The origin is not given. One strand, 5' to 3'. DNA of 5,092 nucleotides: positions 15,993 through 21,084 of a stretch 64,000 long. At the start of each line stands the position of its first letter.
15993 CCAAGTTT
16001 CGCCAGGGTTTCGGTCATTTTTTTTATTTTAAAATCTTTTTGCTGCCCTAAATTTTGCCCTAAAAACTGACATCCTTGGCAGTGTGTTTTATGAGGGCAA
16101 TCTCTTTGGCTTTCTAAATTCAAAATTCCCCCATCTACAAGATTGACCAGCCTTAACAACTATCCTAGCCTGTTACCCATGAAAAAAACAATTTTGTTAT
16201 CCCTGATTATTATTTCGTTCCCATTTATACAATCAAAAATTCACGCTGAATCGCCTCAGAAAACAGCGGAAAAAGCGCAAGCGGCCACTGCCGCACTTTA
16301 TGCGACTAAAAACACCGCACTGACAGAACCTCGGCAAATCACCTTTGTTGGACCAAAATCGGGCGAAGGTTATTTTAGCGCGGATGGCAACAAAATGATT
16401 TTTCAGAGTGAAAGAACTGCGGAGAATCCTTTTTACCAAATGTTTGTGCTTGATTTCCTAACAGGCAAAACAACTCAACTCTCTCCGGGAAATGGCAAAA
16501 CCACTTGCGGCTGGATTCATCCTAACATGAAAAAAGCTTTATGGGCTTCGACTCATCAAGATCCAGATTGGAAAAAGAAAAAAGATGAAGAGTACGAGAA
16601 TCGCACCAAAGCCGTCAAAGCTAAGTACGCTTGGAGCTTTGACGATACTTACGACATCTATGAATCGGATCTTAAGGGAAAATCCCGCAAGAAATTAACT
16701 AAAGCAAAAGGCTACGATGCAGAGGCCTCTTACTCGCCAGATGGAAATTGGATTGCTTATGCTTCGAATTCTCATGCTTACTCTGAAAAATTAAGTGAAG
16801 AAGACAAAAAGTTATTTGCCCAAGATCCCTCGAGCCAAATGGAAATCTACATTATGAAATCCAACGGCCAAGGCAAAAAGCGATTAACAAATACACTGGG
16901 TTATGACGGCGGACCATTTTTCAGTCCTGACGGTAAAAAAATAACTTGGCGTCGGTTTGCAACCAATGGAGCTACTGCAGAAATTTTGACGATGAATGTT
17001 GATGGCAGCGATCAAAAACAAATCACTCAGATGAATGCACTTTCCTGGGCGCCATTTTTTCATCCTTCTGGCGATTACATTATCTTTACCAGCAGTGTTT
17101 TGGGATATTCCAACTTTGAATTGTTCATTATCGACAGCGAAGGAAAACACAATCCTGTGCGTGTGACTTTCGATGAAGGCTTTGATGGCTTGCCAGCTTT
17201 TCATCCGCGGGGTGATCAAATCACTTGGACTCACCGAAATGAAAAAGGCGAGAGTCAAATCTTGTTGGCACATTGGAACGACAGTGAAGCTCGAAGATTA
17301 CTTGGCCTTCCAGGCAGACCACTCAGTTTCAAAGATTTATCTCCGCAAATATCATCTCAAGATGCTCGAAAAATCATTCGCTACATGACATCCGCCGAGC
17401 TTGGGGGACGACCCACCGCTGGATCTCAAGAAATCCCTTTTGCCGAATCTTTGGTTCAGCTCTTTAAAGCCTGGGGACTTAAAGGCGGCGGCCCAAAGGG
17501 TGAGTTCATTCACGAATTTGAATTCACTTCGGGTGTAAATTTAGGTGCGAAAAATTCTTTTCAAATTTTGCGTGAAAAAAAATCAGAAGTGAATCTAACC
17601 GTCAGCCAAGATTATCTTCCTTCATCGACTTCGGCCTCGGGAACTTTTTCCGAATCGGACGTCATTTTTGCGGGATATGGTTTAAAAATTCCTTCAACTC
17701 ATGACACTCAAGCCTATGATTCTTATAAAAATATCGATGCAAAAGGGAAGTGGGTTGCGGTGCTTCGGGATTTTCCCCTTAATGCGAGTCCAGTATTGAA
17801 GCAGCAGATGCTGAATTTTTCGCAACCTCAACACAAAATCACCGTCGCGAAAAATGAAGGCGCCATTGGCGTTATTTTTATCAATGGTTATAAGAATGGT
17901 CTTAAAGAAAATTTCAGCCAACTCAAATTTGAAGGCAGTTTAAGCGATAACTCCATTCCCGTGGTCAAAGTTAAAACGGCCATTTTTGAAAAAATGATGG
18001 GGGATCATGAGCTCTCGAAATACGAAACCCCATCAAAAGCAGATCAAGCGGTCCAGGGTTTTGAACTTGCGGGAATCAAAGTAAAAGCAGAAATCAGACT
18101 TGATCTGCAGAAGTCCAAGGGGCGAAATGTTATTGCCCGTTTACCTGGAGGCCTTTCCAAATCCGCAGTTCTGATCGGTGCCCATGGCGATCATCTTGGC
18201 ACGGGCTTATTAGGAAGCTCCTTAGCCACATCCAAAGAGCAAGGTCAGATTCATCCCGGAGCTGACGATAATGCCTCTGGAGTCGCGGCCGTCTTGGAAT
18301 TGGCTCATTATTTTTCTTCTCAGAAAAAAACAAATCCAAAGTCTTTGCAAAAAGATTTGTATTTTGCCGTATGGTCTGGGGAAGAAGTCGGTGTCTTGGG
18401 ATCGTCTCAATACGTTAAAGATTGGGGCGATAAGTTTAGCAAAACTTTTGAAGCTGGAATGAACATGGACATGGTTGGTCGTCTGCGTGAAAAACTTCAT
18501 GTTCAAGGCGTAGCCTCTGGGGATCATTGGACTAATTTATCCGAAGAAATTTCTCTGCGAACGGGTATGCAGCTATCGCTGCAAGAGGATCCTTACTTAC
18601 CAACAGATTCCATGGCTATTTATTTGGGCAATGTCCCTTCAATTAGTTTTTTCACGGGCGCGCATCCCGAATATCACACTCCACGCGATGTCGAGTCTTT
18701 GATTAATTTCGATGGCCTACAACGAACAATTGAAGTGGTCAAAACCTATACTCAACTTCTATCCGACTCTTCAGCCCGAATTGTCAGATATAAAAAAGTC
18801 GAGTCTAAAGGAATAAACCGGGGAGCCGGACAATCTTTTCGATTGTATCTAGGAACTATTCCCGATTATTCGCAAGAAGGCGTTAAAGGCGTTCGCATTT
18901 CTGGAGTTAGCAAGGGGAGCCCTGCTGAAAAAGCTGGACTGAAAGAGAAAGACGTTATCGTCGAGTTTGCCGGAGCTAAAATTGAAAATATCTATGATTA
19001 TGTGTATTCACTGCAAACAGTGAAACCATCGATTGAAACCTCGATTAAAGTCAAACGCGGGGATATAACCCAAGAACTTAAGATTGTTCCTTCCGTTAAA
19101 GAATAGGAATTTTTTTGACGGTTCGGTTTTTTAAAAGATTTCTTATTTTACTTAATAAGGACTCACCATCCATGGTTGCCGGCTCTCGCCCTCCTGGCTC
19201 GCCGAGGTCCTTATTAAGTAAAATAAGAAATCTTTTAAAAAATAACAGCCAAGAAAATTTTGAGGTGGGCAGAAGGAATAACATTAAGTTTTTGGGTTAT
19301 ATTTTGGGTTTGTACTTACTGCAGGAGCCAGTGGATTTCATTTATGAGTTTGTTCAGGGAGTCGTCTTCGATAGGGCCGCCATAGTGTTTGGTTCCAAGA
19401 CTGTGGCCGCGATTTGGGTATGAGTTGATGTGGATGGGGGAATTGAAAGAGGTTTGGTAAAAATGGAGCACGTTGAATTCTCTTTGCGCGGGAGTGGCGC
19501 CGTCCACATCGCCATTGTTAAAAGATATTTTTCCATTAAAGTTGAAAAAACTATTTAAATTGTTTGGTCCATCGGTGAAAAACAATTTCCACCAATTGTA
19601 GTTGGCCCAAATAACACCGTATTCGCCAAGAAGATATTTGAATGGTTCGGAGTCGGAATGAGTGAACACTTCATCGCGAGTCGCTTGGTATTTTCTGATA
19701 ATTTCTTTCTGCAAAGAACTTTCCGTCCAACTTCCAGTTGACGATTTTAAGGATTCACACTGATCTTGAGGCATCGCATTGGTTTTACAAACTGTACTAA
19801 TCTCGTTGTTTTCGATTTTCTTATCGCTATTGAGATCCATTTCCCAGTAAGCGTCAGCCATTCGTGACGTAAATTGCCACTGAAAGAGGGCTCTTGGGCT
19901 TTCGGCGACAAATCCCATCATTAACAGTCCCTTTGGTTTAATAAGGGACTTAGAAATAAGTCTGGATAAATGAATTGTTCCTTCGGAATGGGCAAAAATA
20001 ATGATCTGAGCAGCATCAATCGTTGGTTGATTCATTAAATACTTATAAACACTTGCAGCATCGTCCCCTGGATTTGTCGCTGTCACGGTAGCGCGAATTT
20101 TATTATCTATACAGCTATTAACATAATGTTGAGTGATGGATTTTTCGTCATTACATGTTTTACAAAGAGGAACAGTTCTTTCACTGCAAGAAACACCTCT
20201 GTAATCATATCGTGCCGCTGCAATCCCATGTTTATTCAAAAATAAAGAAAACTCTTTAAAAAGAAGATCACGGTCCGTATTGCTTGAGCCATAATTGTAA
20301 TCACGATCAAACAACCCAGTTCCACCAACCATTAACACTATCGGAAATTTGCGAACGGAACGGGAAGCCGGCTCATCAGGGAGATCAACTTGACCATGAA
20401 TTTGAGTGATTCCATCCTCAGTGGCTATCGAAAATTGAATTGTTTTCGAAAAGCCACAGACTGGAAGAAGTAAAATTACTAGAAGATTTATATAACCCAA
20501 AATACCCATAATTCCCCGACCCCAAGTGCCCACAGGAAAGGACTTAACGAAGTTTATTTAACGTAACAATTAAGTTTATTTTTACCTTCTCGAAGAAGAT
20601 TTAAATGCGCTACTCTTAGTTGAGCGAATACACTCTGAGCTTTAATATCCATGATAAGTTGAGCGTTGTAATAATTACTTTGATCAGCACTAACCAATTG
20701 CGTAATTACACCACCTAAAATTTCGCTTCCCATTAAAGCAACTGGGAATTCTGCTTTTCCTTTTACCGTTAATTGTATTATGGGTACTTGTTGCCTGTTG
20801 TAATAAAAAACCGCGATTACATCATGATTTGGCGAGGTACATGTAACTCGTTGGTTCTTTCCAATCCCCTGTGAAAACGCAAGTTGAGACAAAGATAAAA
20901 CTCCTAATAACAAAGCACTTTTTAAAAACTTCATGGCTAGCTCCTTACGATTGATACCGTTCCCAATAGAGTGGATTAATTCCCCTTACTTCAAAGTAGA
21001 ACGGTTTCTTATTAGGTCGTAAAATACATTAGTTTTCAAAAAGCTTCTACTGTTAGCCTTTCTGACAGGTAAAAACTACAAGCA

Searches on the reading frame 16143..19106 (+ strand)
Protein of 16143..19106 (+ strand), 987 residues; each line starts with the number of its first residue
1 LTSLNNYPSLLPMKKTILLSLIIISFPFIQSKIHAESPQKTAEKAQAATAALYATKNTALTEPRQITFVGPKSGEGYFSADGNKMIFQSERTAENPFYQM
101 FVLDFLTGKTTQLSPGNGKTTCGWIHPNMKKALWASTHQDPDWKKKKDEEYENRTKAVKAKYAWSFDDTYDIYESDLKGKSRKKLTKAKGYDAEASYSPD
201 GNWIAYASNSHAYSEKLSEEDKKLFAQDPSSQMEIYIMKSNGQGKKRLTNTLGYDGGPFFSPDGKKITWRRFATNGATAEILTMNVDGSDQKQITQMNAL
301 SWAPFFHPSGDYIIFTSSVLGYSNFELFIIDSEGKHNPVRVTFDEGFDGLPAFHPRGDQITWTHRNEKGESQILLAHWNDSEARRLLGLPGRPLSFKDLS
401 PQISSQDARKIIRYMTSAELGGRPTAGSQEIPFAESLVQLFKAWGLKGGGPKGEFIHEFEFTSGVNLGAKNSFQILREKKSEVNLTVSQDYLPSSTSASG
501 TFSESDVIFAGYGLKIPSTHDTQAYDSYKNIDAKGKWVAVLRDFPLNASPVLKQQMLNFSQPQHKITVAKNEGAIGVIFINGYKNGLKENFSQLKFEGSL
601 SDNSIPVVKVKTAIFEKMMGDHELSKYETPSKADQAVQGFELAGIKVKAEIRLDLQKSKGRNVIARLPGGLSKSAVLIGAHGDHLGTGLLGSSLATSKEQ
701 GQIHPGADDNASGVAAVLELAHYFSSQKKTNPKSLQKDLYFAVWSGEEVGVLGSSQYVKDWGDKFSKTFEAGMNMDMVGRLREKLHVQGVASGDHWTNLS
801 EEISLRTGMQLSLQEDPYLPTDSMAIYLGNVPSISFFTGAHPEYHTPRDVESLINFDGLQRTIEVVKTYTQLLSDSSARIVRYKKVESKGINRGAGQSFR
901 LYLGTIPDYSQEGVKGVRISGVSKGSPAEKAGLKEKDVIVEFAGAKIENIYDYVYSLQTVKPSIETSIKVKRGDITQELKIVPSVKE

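Call 18: find_encoding_contigs(protein=window:16143-19106:+, flank=10000, max_places=10)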
Protein window:16143-19106:+ (987 aa): no gene with exactly this product is on record in the collection.

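Call 20: find_encoding_contigs(protein=window:16179-19106:+, flank=10000, max_places=10)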
Protein window:16179-19106:+ (975 aa): 3 contigs read that carry it; 1 place shown.
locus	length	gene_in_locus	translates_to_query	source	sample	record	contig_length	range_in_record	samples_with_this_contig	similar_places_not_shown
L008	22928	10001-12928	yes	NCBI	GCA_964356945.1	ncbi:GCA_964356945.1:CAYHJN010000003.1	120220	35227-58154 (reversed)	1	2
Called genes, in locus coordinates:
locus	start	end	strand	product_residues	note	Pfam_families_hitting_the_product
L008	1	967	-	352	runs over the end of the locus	-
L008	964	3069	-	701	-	-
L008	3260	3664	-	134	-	-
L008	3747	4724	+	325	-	-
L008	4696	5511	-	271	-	PF02540:NAD_synthase (weak), PF01171:ATP_bind_3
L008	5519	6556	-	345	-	PF00924:MS_channel_2nd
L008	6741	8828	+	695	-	-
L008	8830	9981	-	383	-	PF05958:tRNA_U5-meth_tr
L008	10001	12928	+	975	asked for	PF26549:Tricorn_N (weak), PF26550:Tricorn_2nd (weak), PF07676:PD40, PF26549:Tricorn_N, PF00595:PDZ (faint), PF04389:Peptidase_M28, PF13180:PDZ_2 (weak), PF17820:PDZ_6 (weak)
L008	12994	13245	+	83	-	-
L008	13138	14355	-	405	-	-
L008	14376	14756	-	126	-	-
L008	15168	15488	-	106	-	-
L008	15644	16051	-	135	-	-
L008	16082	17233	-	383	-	PF01011:PQQ (faint), PF13360:PQQ_2, PF13570:Beta-prop_ACSF4, PF25292:Beta-prop_CGLA (faint), PF25293:Beta-prop_EMC1_N (weak), PF13570:Beta-prop_ACSF4, PF13360:PQQ_2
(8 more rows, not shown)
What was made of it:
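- Tried and rejected: The 975-aa version from the ATG worked (calls 18, 20).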

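Call 22: find_homologous_proteins(query=window:16179-19106:+, max_evalue=1e-50)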
Query window:16179-19106:+ (975 aa): 5537 proteins with E <= 1e-50 among 8000 candidates; the best 120 are listed.
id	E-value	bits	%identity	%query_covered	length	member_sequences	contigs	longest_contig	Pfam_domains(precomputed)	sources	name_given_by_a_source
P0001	0.0e+0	2215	100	100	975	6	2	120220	PF26549.1,PF17820.8,PF04389.23,PF00595.30,PF13180.13,PF26550.2,PF07676.19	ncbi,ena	ncbi:MAG: M28 family peptidase [Bdellovibrionota bacterium]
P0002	0.0e+0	1755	77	100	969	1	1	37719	PF26549.1,PF17820.8,PF04389.23,PF13180.13,PF26550.2,PF07676.19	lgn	-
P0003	0.0e+0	1718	75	100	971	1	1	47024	PF26549.1,PF17820.8,PF04389.23,PF00595.30,PF13180.13,PF26550.2,PF07676.19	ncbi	-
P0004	0.0e+0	1355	61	100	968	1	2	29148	PF26549.1,PF17820.8,PF04389.23,PF13180.13,PF26550.2,PF07676.19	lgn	-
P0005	0.0e+0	1262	58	100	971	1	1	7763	PF26549.1,PF17820.8,PF04389.23,PF00595.30,PF13180.13,PF26550.2,PF07676.19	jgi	jgi:Tol biopolymer transport system component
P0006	0.0e+0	1260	57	100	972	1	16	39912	PF26549.1,PF17820.8,PF04389.23,PF00595.30,PF13180.13,PF26550.2,PF07676.19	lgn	-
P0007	0.0e+0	1259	56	100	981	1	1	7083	PF26549.1,PF17820.8,PF04389.23,PF00595.30,PF13180.13,PF26550.2,PF07676.19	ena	-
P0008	0.0e+0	1254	57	100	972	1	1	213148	PF26549.1,PF17820.8,PF04389.23,PF13180.13,PF26550.2,PF07676.19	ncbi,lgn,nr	ncbi:MAG: M28 family peptidase [Bdellovibrionales bacterium]|nr:M28 family peptidase [Bdellovibriona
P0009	0.0e+0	1249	59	95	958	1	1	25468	PF26549.1,PF17820.8,PF04389.23,PF00595.30,PF13180.13,PF26550.2,PF07676.19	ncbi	-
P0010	0.0e+0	1247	57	100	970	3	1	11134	PF02225.28,PF26549.1,PF17820.8,PF04389.23,PF00595.30,PF13180.13,PF26550.2,PF07676.19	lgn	-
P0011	0.0e+0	1246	57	100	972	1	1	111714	PF26549.1,PF17820.8,PF04389.23,PF13180.13,PF26550.2,PF07676.19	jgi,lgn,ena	-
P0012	0.0e+0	1245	55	99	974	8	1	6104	PF26549.1,PF17820.8,PF04389.23,PF00595.30,PF13180.13,PF26550.2,PF07676.19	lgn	-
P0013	0.0e+0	1243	57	97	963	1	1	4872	PF26549.1,PF17820.8,PF04389.23,PF13180.13,PF26550.2,PF07676.19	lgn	-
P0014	0.0e+0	1239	56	100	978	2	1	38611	PF26549.1,PF17820.8,PF04389.23,PF00595.30,PF13180.13,PF26550.2,PF07676.19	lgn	-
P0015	0.0e+0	1239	56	100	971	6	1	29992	PF26549.1,PF17820.8,PF04389.23,PF13180.13,PF26550.2,PF07676.19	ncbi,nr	ncbi:MAG: M28 family peptidase [Bdellovibrio sp.]|nr:M28 family peptidase [Bdellovibrio sp.]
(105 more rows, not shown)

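Call 24: find_encoding_contigs(protein=P0002, flank=10000, max_places=3)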
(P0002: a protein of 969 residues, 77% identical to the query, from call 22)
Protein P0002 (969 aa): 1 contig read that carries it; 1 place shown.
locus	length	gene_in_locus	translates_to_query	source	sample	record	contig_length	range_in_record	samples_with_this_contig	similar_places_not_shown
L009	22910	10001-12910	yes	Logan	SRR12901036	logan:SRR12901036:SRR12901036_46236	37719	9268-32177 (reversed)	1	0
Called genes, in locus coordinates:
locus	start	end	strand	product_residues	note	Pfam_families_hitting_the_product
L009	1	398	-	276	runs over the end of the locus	PF01381:HTH_3 (weak), PF14394:DUF4423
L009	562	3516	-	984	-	-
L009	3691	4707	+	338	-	-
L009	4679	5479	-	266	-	PF01171:ATP_bind_3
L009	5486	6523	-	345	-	PF00924:MS_channel_2nd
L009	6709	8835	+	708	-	-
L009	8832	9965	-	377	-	PF05958:tRNA_U5-meth_tr (weak), PF00398:RrnaAD (weak), PF05175:MTS (weak)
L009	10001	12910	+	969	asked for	PF26549:Tricorn_N (weak), PF26550:Tricorn_2nd (weak), PF07676:PD40 (weak), PF26549:Tricorn_N, PF07676:PD40 (weak), PF04389:Peptidase_M28, PF13180:PDZ_2, PF17820:PDZ_6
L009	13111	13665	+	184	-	-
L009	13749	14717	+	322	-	-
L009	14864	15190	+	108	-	-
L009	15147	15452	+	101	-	PF05016:ParE_toxin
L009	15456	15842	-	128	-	-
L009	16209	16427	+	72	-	-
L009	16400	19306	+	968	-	-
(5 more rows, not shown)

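Call 25: find_encoding_contigs(protein=P0003, flank=10000, max_places=3)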
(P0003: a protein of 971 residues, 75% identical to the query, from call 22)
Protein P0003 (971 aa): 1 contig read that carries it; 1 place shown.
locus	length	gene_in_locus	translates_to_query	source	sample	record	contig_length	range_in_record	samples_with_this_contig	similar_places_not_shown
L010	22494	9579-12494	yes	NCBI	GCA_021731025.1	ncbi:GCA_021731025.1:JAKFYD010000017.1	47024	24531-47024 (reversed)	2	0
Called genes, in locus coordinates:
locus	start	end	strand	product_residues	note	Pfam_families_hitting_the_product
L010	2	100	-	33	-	?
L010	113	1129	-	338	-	PF03372:Exo_endo_phos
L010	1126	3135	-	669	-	-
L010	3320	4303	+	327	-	-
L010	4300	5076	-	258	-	PF01171:ATP_bind_3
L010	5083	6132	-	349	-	PF00924:MS_channel_2nd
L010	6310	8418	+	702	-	-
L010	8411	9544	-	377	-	PF05958:tRNA_U5-meth_tr, PF00398:RrnaAD (weak), PF05175:MTS (weak)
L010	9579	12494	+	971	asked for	PF26549:Tricorn_N (weak), PF26550:Tricorn_2nd (weak), PF07676:PD40 (weak), PF26549:Tricorn_N, PF07676:PD40 (weak), PF04389:Peptidase_M28, PF13180:PDZ_2, PF17820:PDZ_6, +1 more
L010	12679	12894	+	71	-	-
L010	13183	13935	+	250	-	-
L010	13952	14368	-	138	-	-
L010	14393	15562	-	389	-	PF13570:Beta-prop_ACSF4, PF12894:ANAPC4_WD40 (faint), PF13360:PQQ_2, PF23414:Beta-prop_EML_2 (faint), PF01011:PQQ (weak), PF25293:Beta-prop_EMC1_N (weak), PF13570:Beta-prop_ACSF4, PF13360:PQQ_2, +1 more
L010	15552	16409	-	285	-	PF14559:TPR_19 (faint), PF13174:TPR_6 (faint)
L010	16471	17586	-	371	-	PF02812:ELFV_dehydrog_N, PF00208:ELFV_dehydrog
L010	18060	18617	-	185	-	-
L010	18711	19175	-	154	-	-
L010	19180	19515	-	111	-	-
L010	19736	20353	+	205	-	PF13759:2OG-FeII_Oxy_5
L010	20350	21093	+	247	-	PF03215:Rad17, PF00005:ABC_tran, PF13304:AAA_21 (faint)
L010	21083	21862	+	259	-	PF00528:BPD_transp_1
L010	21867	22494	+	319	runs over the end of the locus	PF13379:NMT1_2 (faint), PF09084:NMT1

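Call 55: find_encoding_contigs(protein=P0004, flank=3000, max_places=2)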
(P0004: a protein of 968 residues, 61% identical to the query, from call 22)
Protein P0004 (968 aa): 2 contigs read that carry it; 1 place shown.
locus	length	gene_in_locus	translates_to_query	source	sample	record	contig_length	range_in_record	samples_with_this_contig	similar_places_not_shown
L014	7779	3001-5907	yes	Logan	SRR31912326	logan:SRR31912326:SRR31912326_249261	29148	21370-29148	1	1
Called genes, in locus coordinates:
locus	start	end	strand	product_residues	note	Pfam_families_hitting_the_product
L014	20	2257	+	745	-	-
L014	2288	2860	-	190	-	PF22547:2H-SAK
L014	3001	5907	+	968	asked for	PF26550:Tricorn_2nd (weak), PF26549:Tricorn_N, PF07676:PD40 (weak), PF04389:Peptidase_M28, PF13180:PDZ_2, PF17820:PDZ_6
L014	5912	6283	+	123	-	PF01934:HepT-like (weak), PF08780:NTase_sub_bind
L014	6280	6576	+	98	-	PF01909:NTP_transf_2, PF18765:Polbeta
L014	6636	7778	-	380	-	?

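Call 69: search_protein_families(library=pfam, proteins=[L010:12679-12894:+, L010:13183-13935:+], max_evalue=0.01)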
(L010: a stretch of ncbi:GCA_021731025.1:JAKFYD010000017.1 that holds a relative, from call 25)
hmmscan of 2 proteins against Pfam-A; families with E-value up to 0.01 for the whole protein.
L010:12679-12894:+ (71 aa): 0 families

L010:13183-13935:+ (250 aa): 0 families

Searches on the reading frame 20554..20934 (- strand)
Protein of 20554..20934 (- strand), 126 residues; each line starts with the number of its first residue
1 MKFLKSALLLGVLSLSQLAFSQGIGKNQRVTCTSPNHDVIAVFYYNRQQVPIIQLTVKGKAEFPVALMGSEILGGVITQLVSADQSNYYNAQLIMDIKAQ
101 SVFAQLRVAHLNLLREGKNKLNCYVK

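Call 19: find_encoding_contigs(protein=window:20554-20934:-, flank=10000, max_places=10)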
Protein window:20554-20934:- (126 aa): 9 contigs read that carry it; 6 places shown.
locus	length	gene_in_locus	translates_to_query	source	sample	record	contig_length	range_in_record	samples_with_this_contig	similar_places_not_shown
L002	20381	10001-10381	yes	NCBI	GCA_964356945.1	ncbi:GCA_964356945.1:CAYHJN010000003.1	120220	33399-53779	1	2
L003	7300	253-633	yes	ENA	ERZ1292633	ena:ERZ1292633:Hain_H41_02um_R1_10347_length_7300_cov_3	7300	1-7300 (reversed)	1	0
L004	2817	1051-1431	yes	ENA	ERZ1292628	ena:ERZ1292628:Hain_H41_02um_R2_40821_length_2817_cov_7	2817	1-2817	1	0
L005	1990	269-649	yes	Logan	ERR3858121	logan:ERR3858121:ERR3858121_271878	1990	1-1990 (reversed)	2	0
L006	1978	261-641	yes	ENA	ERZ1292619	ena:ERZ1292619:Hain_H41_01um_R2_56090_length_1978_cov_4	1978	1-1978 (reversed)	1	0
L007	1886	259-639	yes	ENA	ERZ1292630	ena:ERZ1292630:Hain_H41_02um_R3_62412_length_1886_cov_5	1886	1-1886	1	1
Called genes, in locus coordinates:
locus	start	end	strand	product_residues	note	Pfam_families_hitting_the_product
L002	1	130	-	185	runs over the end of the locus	PF02620:YceD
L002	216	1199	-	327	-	PF09084:NMT1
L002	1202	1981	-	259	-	PF00528:BPD_transp_1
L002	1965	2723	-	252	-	PF03215:Rad17 (faint), PF00005:ABC_tran, PF13304:AAA_21 (faint)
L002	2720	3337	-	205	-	PF13759:2OG-FeII_Oxy_5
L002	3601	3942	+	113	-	-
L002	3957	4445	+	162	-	-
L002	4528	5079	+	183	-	-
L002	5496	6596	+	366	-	PF02812:ELFV_dehydrog_N, PF00208:ELFV_dehydrog, PF02826:2-Hacid_dh_C (weak), PF00208:ELFV_dehydrog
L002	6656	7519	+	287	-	PF13174:TPR_6 (faint)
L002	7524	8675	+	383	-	PF01011:PQQ (faint), PF13360:PQQ_2, PF13570:Beta-prop_ACSF4, PF25292:Beta-prop_CGLA (faint), PF25293:Beta-prop_EMC1_N (weak), PF13570:Beta-prop_ACSF4, PF13360:PQQ_2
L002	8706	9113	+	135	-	-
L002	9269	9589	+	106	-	-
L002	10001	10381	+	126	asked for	-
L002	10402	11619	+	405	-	-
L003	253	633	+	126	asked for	-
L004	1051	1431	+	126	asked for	-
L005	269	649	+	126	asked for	-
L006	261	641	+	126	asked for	-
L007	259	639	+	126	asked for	-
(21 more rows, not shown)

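Call 68: search_protein_families(library=pfam, proteins=[window:20554-20934:-], max_evalue=0.01)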
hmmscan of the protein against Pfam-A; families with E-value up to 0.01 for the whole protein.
window:20554-20934:- (126 aa): 0 families
